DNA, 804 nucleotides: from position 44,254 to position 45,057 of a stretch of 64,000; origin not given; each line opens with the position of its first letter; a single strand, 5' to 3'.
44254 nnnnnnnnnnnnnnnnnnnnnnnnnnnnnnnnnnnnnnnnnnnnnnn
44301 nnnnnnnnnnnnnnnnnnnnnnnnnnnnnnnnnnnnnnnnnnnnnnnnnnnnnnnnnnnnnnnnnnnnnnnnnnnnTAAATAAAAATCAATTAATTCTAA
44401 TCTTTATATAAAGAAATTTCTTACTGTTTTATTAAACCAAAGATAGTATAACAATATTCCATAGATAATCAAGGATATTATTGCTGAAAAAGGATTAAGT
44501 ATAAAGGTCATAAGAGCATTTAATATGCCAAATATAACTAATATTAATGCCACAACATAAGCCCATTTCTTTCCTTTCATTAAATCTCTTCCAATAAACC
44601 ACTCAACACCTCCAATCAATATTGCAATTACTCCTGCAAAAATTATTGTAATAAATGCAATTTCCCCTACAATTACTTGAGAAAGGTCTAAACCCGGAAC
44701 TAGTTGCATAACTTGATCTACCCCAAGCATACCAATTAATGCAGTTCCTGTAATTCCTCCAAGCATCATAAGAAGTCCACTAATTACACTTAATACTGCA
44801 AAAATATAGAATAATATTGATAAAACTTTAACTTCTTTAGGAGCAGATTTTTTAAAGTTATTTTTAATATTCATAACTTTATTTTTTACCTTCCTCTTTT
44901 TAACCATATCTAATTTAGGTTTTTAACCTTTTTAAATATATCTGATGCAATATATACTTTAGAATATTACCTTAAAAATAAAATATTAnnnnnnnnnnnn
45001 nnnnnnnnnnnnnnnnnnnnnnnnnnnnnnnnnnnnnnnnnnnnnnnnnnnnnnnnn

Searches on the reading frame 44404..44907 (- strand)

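Call 8: search_protein_families(library=pfam, max_evalue=0.001, proteins=[window:44404-44907:-])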
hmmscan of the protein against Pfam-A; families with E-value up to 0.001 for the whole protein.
window:44404-44907:- (167 aa): 1 family
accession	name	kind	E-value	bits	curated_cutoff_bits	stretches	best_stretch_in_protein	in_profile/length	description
PF23636.1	DUF7144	-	9.9e-05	22.9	27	0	57-158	8-112/115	Domain of unknown function (DUF7144)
